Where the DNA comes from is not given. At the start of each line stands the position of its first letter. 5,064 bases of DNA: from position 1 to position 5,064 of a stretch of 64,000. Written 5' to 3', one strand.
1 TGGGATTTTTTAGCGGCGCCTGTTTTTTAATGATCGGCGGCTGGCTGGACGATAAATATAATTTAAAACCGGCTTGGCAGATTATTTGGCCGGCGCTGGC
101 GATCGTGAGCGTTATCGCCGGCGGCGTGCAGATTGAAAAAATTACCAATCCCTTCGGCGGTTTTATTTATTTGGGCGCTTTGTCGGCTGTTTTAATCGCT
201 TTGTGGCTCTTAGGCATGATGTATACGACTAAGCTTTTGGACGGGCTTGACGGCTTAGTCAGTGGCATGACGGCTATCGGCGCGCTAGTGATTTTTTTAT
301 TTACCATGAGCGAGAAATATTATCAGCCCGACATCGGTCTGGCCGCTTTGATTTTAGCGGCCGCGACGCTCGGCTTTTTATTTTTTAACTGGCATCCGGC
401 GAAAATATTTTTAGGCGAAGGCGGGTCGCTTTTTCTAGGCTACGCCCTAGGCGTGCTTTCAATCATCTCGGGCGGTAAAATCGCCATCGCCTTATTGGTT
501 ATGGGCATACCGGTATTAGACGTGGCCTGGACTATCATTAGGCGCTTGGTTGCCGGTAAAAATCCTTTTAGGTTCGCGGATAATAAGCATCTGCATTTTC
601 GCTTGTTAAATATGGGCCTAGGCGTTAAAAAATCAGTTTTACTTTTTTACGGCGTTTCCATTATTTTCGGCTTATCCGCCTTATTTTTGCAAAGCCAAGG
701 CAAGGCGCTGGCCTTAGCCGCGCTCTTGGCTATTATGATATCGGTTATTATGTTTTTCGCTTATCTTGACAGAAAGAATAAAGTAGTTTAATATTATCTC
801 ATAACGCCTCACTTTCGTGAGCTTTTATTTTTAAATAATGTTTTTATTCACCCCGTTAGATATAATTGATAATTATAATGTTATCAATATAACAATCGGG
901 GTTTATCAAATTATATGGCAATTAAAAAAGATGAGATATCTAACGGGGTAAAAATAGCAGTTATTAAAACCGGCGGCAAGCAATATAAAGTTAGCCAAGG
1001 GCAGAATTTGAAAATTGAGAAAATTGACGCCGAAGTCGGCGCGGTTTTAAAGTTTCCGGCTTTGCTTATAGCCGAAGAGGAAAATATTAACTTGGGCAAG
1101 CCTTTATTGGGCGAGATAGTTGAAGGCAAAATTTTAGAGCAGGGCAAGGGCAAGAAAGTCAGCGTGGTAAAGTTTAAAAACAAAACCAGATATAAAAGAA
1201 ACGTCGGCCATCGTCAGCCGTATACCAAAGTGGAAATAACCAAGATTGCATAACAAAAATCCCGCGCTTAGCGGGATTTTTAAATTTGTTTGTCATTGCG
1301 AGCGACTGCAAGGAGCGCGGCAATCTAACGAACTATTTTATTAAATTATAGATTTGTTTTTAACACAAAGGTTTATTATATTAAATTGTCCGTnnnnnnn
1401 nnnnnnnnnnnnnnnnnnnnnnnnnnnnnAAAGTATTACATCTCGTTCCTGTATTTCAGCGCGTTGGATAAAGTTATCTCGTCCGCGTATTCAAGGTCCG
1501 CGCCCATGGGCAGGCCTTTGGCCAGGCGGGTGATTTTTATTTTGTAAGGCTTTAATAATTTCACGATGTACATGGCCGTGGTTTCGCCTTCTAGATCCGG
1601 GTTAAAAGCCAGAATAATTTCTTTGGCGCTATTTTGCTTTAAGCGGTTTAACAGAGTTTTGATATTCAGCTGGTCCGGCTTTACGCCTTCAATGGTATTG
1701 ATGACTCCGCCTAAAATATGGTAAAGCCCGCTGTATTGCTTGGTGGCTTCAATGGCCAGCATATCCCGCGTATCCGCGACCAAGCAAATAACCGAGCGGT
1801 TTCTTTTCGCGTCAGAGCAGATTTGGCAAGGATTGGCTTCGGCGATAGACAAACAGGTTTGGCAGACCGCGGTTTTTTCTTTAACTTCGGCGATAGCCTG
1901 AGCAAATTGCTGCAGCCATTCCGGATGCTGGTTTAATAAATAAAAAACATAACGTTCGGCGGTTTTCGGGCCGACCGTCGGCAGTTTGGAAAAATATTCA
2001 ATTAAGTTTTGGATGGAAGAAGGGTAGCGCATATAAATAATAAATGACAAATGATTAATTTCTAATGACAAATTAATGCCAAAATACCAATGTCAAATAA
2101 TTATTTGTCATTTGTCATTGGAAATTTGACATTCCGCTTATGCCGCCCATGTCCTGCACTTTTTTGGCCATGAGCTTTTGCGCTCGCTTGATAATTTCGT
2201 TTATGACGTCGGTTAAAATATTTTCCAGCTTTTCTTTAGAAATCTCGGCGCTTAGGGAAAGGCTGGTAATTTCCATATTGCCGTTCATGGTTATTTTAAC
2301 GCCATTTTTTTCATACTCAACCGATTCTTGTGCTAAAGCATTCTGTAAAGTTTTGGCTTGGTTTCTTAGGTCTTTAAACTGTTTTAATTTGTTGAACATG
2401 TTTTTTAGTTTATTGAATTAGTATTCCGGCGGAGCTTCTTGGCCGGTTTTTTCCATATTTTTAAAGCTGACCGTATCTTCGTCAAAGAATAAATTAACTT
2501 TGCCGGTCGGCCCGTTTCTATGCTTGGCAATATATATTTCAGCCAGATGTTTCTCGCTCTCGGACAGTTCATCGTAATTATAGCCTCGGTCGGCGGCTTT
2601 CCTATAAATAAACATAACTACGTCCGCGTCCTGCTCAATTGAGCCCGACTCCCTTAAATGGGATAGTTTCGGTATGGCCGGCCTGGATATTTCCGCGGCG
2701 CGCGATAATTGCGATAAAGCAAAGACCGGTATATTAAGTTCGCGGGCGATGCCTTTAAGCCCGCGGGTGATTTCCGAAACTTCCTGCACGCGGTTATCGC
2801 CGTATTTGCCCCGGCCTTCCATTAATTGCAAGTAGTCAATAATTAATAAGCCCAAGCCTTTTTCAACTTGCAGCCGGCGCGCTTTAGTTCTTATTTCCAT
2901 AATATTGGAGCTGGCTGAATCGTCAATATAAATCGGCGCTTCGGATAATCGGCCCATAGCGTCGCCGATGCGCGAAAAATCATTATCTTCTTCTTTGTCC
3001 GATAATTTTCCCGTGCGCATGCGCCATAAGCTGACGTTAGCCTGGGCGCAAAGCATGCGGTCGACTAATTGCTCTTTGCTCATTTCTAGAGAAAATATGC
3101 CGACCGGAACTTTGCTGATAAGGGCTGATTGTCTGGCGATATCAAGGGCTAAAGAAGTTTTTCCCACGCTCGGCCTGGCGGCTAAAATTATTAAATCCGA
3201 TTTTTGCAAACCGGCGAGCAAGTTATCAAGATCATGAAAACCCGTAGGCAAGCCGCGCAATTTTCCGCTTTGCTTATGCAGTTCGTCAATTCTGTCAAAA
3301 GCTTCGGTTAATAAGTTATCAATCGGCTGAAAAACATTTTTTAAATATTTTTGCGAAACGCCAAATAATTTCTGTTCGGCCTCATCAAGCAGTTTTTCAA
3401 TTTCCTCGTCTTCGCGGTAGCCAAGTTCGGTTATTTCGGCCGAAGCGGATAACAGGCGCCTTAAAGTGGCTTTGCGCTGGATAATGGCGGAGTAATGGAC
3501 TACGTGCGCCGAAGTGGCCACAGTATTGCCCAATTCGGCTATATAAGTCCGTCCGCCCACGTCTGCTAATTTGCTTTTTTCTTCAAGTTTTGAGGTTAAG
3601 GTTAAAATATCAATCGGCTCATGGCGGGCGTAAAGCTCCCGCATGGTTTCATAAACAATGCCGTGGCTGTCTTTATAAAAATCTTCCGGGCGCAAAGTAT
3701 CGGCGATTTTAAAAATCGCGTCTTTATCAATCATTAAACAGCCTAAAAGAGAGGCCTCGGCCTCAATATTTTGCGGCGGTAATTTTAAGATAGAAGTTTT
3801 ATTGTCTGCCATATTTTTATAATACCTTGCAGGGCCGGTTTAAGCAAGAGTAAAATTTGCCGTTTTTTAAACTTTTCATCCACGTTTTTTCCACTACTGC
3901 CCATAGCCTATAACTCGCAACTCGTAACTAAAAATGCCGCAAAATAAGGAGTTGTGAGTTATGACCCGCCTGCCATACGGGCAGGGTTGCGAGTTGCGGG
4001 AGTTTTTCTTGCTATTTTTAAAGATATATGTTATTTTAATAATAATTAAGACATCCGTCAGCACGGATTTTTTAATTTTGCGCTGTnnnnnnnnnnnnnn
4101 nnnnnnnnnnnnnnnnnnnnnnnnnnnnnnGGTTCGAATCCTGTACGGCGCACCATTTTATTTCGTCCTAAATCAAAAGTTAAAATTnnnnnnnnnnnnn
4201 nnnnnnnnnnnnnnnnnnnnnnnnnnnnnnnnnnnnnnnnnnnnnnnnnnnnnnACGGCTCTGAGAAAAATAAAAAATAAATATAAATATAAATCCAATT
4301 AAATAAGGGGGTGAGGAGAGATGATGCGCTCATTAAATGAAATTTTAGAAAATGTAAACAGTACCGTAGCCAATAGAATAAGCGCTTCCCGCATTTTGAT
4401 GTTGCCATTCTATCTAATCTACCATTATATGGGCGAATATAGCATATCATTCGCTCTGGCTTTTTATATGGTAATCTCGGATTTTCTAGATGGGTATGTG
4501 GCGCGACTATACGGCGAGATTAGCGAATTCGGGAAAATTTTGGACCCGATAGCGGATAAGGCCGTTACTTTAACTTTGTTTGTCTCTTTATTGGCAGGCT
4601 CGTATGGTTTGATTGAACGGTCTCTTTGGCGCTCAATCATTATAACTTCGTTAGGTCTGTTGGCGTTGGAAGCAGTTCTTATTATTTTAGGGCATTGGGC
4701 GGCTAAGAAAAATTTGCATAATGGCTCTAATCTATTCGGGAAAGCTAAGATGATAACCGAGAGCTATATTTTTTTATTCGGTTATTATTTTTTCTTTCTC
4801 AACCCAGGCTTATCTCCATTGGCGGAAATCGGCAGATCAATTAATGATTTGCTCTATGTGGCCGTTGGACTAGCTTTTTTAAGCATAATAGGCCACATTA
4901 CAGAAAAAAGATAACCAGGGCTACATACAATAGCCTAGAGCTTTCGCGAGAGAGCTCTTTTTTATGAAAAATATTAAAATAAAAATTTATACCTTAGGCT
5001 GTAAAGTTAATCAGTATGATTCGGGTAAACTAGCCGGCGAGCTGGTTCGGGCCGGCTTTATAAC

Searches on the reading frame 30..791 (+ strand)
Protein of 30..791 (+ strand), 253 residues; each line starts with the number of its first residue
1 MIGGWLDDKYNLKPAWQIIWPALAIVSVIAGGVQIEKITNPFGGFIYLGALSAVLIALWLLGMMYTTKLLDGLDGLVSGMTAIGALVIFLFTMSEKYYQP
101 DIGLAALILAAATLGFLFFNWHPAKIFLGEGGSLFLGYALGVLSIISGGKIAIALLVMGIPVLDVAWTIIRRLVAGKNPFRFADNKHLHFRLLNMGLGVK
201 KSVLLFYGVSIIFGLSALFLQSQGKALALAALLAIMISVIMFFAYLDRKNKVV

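Call 9: find_encoding_contigs(protein=window:30-791:+, flank=10000, max_places=3)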
Protein window:30-791:+ (253 aa): no gene with exactly this product is on record in the collection.

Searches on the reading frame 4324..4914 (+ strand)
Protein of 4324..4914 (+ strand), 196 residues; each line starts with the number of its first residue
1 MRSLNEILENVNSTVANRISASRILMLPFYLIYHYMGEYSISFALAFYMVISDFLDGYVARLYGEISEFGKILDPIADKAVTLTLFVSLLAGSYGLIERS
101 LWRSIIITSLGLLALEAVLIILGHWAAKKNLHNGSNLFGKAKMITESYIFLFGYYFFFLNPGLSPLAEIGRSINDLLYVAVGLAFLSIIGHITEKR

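Call 42: find_homologous_proteins(query=window:4324-4914:+, max_evalue=0.00001)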
Query window:4324-4914:+ (196 aa): 35 proteins with E <= 0.00001 among 557 candidates.
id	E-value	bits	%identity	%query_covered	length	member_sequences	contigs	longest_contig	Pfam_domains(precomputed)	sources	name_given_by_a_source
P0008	1.1e-118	412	100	100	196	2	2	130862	PF01066.27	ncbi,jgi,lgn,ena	ncbi:MAG: CDP-alcohol phosphatidyltransferase family protein [Patescibacteria group bacterium]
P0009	8.6e-90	318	78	100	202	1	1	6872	PF01066.27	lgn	-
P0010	5.0e-67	244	61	100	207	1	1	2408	PF01066.27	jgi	-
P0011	2.0e-49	186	73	63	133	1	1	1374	PF01066.27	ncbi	-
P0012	1.8e-12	66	31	58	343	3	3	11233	PF01066.27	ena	-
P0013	1.8e-10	59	53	37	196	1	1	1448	PF01066.27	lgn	-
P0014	8.2e-10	57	41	39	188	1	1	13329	PF01066.27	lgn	-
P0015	1.1e-9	57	34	67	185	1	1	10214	PF01066.27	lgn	-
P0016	1.4e-9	56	32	67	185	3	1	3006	PF01066.27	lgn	-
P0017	2.2e-9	56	60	22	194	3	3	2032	PF01066.27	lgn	-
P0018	5.3e-9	54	44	40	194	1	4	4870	PF01066.27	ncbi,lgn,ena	-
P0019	8.5e-9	54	39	49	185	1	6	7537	PF01066.27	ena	-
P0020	1.2e-8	53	38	56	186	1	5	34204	PF01066.27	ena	-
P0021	2.4e-8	52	60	22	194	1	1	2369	PF01066.27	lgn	-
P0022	4.9e-8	51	34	66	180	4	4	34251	PF01066.27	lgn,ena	-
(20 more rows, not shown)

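Call 43: find_encoding_contigs(protein=P0009, flank=10000, max_places=2)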
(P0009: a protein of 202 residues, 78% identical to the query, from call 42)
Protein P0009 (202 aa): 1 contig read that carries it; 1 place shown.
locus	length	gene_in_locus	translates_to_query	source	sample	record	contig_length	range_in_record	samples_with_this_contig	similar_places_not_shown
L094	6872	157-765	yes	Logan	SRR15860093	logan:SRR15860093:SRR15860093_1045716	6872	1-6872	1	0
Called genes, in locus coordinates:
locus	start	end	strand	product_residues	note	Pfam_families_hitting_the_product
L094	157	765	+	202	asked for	PF01066:CDP-OH_P_transf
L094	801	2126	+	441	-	PF00919:UPF0004, PF04055:Radical_SAM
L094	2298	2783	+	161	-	PF13518:HTH_28 (faint), PF13384:HTH_23 (faint), PF13551:HTH_29 (faint), PF13565:HTH_32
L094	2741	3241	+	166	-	PF00665:rve, PF13683:rve_3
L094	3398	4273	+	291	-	PF02706:Wzz (weak)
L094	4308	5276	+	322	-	PF00535:Glycos_transf_2, PF13641:Glyco_tranf_2_3 (weak)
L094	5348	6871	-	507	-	?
